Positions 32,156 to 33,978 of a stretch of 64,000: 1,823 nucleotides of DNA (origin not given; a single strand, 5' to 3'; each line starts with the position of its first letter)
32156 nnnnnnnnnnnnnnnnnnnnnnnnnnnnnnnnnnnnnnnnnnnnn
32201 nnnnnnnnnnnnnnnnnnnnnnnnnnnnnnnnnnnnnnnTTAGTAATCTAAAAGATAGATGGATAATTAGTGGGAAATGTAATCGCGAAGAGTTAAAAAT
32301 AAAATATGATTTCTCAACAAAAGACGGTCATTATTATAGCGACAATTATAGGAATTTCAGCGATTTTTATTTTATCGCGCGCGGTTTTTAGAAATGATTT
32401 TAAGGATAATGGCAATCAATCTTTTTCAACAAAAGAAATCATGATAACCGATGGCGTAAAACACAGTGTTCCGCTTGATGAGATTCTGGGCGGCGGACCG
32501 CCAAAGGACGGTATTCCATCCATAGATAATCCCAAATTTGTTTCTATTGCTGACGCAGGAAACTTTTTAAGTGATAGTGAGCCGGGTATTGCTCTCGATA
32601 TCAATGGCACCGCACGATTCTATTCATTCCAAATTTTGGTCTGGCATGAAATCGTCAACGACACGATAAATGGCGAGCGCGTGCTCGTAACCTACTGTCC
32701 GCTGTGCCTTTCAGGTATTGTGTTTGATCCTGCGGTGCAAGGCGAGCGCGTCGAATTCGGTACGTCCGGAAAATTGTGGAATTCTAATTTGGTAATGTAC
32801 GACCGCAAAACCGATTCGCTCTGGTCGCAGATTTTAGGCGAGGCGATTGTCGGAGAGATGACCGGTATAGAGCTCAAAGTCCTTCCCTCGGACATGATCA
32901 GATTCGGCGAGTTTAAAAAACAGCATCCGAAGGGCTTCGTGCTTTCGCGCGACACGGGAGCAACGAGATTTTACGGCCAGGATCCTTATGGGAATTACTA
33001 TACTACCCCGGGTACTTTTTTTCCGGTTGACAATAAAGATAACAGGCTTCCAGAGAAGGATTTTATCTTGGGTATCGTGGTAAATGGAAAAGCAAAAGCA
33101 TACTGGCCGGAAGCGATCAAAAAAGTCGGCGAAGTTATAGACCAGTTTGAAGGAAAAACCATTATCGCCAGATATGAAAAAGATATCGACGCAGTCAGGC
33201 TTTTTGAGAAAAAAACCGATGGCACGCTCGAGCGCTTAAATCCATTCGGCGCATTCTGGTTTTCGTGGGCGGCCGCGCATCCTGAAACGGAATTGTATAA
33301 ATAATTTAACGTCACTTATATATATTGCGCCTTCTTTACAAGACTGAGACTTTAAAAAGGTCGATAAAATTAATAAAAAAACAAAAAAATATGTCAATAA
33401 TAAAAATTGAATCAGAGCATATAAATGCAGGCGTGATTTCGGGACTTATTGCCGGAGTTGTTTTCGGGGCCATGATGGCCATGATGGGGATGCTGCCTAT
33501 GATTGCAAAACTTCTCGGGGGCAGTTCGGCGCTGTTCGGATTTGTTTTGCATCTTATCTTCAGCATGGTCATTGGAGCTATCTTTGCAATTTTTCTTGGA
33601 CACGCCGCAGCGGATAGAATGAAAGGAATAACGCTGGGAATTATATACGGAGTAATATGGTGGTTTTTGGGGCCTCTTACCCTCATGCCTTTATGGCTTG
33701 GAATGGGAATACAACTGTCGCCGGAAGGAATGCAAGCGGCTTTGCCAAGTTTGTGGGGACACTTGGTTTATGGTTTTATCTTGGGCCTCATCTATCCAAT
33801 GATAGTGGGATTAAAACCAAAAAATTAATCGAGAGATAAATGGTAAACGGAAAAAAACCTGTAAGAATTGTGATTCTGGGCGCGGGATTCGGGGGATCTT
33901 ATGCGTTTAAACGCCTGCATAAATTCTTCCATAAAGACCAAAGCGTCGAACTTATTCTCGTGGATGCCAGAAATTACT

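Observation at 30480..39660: GC-richer ~9-kb redox / thiol-disulfide / metal-stress gene island abutting the 3' ends of tRNA-Thr and tRNA-Gly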

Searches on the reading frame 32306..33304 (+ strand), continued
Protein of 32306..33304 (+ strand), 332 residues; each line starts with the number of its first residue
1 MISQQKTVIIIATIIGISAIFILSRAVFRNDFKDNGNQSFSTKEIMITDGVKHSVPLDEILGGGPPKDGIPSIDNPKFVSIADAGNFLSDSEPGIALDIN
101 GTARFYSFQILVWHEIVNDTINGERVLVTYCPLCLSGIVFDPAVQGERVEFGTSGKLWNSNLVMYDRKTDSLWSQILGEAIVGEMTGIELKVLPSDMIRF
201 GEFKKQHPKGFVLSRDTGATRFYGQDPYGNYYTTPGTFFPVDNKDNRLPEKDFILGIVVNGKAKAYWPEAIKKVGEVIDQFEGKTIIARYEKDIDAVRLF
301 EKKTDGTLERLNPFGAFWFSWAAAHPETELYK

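Call 55: predict_structure(alignment_id=A2)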
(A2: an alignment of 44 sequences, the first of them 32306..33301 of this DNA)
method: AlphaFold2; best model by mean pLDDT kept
length: 332 residues; sequences in the alignment: 44
mean_pLDDT: 60.3   pTM: 0.48
mean pLDDT of the five models: 60.3, 58.5, 57.5, 57.3, 55.1
residues with pLDDT >= 90: 50; 70-90: 76; 50-70: 73; < 50: 133
segments of 3 or more residues with pLDDT < 50: 28-71, 110-112, 147-188, 220-245, 250-253, 312-325
pLDDT, mean of each block of 10 residues (from residue 1): 77 85 56 28 26 37 35 75 93 88 83 64 77 60 53 35 37 38 43 74 96 72 27 28 48 55 67 91 87 71 87 42 51 65
secondary structure, 60 per line:
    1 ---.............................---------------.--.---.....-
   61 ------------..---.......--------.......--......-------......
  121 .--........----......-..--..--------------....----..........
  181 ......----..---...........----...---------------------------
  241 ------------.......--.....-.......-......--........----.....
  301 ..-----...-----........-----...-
elements in order: H4-32 E78-80 H81-84 E93-99 E102-107 E115-121 E124-131 E136-141 E163-166 E171-174 H175-186 E196-199 H200-206 E211-213 E253-259 E262-266 H268-274 E276-281 E284-291 E296-302 E308-310 E316-320 E329-331

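Call 63: search_protein_families(library=pfam, alignment_id=A3, max_evalue=0.00001)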
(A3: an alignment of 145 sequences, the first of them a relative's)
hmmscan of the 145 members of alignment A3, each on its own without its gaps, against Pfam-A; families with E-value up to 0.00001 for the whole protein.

A. member 1, L024:249-650:+ (134 aa): 0 families

B. families by the number of members that match (of 145 scanned): 166 families (the first 25 are shown)
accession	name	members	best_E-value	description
PF03462.23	PCRF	4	6.3e-49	PCRF domain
PF00472.26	RF-1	4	4.9e-38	RF-1 domain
PF13304.12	AAA_21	4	1.1e-17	AAA domain, putative AbiEii toxin, Type IV TA system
PF02463.25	SMC_N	3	1.4e-64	RecF/RecN/SMC N terminal domain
PF00005.33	ABC_tran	3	7.3e-44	ABC transporter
PF02777.23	Sod_Fe_C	3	7.6e-44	Iron/manganese superoxide dismutases, C-terminal domain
PF00293.34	NUDIX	3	2.5e-21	NUDIX domain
PF02687.27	FtsX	3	1.1e-16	FtsX-like permease C-terminal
PF00085.26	Thioredoxin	3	1e-10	Thioredoxin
PF00318.25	Ribosomal_S2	2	2.5e-64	Ribosomal protein S2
PF07992.20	Pyr_redox_2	2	1.5e-63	Pyridine nucleotide-disulphide oxidoreductase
PF00923.25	TAL_FSA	2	3.1e-48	Transaldolase/Fructose-6-phosphate aldolase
PF03853.21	YjeF_N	2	3.1e-42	YjeF-related protein N-terminus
PF00081.27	Sod_Fe_N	2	3.1e-31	Iron/manganese superoxide dismutases, alpha-hairpin domain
PF17991.7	Thioredoxin_10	2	3e-27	Thioredoxin like C-terminal domain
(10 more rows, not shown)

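Call 87: predict_structure(alignment_id=A7)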
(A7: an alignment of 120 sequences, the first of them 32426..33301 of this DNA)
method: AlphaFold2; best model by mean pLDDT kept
length: 292 residues; sequences in the alignment: 120
mean_pLDDT: 60.4   pTM: 0.57
mean pLDDT of the five models: 60.4, 58.3, 51.9, 49.3, 46.6
residues with pLDDT >= 90: 32; 70-90: 78; 50-70: 73; < 50: 109
segments of 3 or more residues with pLDDT < 50: 1-32, 72-74, 92-96, 110-138, 178-203, 273-285
pLDDT, mean of each block of 10 residues (from residue 1): 32 35 32 68 89 84 81 61 73 54 57 36 35 42 56 73 93 63 30 27 52 64 74 89 88 72 87 49 53 71
secondary structure, 60 per line:
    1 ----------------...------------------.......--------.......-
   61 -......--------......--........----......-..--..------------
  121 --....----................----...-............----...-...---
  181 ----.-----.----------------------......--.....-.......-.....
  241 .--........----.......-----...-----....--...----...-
elements in order: E38-40 H41-44 E53-59 E62-67 E76-81 E84-91 E96-101 E123-126 E131-134 H135-146 E151-153 E155-159 H160-166 E171-173 E214-219 E222-226 H228-234 E236-241 E244-251 E256-262 E268-270 E276-279 E289-291

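Call 89: fold_search(model_id=the predicted structure, library=pdb)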
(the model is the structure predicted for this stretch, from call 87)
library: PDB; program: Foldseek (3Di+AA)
matches with E <= 10: 369; with E <= 0.001: 0
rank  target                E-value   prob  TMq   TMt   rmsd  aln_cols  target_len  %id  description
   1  8otz_I                3.1e-02  0.06  0.10  0.07  33.1       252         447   10  48-nm repeat of the native axonemal doublet microtubule from bovine sperm (released 2023-11-22)
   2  8otz_Ad               7.9e-02  0.06  0.12  0.08  35.5       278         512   10  48-nm repeat of the native axonemal doublet microtubule from bovine sperm (released 2023-11-22)
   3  8iyj_U                2.2e-01  0.03  0.10  0.07  33.3       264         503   15  Cryo-EM structure of the 48-nm repeat doublet microtubule from mouse sperm (released 2023-07-05)
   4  8hq2_D                2.9e-01  0.08  0.12  0.07  17.0       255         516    6  Crystal structure of human ADAM22 in complex with human LGI1 mutant (released 2023-12-13)
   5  8vrt_A                3.3e-01  0.05  0.11  0.08  16.2       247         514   10  The structure of LSD1-CoREST-HDAC1 in complex with KBTBD4R313PRR mutant (released 2024-11-27)
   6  7ung_X                3.3e-01  0.02  0.11  0.06  33.5       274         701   11  48-nm repeat of the human respiratory doublet microtubule (released 2022-10-05)
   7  8iyj_V                3.5e-01  0.02  0.10  0.07  33.0       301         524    9  Cryo-EM structure of the 48-nm repeat doublet microtubule from mouse sperm (released 2023-07-05)
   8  9cpc_4D               4.2e-01  0.02  0.10  0.07  42.6       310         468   13  Atomic model of porcine brain ventricles cilia doublet microtubule (48-nm periodicity) (released 2024-10-23)
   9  8rvq_K                4.7e-01  0.35  0.10  0.15   6.9        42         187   17  20S proteasome from pre1-1 (released 2024-09-11)
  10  9e78_1Q               4.7e-01  0.02  0.09  0.05  32.6       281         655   10  48-nm repeat of the Leishmania tarentolae doublet microtubule (released 2025-03-12)
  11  8t0m_K                5.6e-01  0.35  0.10  0.14   7.0        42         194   17  Proteasome 20S core particle from Pre1-1 Pre4-1 Double mutant (released 2023-09-06)
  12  6ud7_B                5.6e-01  0.04  0.13  0.06  18.4       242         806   10  Crystal structure of full-length human DCAF15-DDB1(deltaBPB)-DDA1-RBM39 in complex with indisulam (released 2019-12-18)
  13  9rm1_K                7.1e-01  0.33  0.10  0.15   3.5        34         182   29  13S+Beta1+Beta5 proteasome precursor complex (released 2026-03-18)
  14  3oev_X                7.1e-01  0.30  0.10  0.14   7.0        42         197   17  Structure of yeast 20S open-gate proteasome with Compound 25 (released 2011-07-20)
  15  8t08_K                7.5e-01  0.16  0.11  0.16   8.5        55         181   22  Preholo-Proteasome from Pre1-1 Pre4-1 Double Mutant (released 2023-09-06)
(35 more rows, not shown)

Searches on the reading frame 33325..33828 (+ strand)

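Call 5: search_protein_families(library=pfam, proteins=[window:33325-33828:+], max_evalue=0.01)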
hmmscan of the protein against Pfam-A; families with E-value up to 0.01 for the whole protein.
window:33325-33828:+ (167 aa): 1 family
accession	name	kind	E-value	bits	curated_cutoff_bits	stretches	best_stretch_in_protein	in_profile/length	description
PF07274.17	DUF1440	-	0.0014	19.1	34.7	1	68-150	52-130/135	Protein of unknown function (DUF1440)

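Call 30: search_protein_families(library=ncbifam, proteins=[window:33325-33828:+], max_evalue=0.001)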
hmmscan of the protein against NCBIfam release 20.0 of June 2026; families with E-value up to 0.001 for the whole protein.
window:33325-33828:+ (167 aa): 0 families
